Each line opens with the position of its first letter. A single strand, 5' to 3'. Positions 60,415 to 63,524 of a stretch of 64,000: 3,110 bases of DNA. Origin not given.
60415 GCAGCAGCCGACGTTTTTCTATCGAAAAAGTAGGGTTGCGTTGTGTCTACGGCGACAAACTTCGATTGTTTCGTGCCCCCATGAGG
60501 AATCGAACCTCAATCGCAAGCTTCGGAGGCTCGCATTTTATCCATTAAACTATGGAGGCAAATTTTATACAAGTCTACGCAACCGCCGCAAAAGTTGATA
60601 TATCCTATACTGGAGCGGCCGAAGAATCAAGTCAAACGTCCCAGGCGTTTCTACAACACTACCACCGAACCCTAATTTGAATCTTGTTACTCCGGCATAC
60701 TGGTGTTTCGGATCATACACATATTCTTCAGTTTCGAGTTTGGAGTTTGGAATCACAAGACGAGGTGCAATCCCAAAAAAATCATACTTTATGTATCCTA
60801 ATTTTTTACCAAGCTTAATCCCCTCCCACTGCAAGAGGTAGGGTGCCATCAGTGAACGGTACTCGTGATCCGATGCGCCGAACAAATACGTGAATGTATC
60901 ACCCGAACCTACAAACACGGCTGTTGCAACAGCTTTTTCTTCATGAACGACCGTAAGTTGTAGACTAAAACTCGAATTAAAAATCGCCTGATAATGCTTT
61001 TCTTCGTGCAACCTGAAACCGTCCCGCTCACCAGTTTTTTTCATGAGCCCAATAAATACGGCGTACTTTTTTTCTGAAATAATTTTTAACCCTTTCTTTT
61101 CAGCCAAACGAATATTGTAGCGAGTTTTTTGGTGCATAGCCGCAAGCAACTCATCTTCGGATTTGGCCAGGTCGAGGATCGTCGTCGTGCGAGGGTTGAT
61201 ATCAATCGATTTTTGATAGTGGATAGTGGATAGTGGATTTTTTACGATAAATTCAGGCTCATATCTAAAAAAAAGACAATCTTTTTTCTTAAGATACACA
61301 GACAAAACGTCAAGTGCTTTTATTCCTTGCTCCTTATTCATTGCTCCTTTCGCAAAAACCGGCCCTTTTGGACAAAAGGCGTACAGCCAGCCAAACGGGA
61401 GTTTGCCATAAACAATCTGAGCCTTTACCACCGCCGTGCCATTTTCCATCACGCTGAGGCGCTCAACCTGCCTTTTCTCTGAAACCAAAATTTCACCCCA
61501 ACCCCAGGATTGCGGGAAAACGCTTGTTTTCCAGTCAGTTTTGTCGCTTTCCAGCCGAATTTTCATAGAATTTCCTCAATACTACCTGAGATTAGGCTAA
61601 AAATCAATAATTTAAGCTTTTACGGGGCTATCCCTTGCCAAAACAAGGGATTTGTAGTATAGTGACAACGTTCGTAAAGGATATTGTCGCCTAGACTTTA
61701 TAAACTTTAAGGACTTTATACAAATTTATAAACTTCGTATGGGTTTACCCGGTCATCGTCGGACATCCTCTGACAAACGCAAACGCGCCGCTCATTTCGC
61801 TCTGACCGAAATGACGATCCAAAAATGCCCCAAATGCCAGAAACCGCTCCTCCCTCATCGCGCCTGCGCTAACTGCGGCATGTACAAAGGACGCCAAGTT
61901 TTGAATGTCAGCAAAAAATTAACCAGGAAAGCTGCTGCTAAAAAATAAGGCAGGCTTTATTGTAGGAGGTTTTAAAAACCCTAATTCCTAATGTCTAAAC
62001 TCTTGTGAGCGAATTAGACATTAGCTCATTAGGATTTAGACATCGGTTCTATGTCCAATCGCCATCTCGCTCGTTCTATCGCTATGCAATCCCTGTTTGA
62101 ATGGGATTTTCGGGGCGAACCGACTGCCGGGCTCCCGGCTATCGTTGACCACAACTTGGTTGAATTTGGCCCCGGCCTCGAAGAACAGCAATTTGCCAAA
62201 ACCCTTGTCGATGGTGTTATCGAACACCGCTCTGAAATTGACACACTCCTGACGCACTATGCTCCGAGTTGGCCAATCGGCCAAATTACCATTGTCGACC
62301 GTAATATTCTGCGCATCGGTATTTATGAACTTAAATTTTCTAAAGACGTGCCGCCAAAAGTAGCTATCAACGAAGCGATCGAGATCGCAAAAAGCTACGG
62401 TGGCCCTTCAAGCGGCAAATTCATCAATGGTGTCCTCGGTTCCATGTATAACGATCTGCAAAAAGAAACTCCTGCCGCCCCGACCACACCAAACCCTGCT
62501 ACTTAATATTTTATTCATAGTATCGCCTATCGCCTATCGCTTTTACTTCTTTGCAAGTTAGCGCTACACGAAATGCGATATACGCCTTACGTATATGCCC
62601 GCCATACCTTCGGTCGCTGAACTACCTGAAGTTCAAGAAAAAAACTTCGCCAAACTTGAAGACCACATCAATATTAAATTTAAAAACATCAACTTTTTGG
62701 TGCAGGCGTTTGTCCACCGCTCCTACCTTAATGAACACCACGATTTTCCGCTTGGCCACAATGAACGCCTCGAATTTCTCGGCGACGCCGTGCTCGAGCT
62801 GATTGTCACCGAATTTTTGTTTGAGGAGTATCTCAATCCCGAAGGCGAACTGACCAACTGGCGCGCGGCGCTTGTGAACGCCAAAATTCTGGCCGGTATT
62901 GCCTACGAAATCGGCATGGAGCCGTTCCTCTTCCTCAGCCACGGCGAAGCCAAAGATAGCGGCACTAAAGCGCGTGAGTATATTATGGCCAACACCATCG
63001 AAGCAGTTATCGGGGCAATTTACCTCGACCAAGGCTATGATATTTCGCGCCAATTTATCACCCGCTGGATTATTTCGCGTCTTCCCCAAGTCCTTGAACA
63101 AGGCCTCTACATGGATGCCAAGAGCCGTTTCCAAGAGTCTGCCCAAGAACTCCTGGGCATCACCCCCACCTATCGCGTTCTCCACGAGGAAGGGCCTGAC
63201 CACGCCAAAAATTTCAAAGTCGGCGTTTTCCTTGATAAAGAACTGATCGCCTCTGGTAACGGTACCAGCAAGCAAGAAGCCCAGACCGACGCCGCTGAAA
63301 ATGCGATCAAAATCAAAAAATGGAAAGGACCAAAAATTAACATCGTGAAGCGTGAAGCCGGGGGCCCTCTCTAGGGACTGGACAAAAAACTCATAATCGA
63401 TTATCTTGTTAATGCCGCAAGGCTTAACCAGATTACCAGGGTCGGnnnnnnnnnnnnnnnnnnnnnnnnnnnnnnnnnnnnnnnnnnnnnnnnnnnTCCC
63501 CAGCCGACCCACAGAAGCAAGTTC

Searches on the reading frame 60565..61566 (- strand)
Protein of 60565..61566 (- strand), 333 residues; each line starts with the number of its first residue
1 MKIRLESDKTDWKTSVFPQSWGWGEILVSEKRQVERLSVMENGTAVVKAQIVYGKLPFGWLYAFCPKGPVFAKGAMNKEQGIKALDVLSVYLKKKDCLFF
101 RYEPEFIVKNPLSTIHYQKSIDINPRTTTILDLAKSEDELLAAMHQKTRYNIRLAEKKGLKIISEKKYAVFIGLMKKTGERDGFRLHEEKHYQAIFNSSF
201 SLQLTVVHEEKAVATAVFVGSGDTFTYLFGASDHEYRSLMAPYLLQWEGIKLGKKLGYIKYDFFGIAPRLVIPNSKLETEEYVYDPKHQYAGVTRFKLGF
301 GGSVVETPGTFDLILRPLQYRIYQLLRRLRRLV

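Call 65: find_encoding_contigs(protein=window:60565-61566:-, flank=10000, max_places=3)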
Protein window:60565-61566:- (333 aa): 1 contig read that carries it; 1 place shown.
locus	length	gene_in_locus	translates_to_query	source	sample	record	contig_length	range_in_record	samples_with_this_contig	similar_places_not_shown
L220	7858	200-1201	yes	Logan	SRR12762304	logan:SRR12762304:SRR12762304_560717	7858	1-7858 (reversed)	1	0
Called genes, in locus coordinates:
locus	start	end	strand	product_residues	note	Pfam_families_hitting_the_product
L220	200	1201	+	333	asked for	PF02388:FemAB, PF13480:Acetyltransf_6 (weak), PF02388:FemAB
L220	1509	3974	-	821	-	PF00521:DNA_topoisoIV, PF03989:DNA_gyraseA_C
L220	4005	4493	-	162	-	-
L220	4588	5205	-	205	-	PF13483:Lactamase_B_3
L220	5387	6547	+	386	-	PF21710:Spt6_S1 (faint), PF00575:S1 (weak), PF24685:OB_RRP5_4th (faint), PF00575:S1, PF23459:S1_RRP5 (weak), PF00575:S1, PF23459:S1_RRP5 (weak)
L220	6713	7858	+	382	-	?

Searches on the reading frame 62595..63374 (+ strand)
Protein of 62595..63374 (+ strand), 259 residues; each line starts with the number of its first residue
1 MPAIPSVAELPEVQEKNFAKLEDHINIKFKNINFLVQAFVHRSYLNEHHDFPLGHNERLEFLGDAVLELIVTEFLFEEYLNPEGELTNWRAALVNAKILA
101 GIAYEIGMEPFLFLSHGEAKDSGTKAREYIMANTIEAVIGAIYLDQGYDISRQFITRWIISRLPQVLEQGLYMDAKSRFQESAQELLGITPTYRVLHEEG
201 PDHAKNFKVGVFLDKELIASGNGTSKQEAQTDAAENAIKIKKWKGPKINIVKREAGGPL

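Call 64: find_encoding_contigs(protein=window:62595-63374:+, flank=10000, max_places=3)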
Protein window:62595-63374:+ (259 aa): 1 contig read that carries it; 1 place shown.
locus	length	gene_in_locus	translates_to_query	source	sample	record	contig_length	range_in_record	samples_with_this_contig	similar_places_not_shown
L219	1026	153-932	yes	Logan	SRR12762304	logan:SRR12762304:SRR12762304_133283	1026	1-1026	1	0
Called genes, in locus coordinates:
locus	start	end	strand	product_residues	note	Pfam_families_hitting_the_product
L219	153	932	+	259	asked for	PF22935:RM44_endonuclase (faint), PF14622:Ribonucleas_3_3, PF00636:Ribonuclease_3, PF00035:dsrm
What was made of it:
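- Tried and rejected: Two attempts to reach the contig end beyond the window's tRNA cluster returned only short contigs (calls 64, 65).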
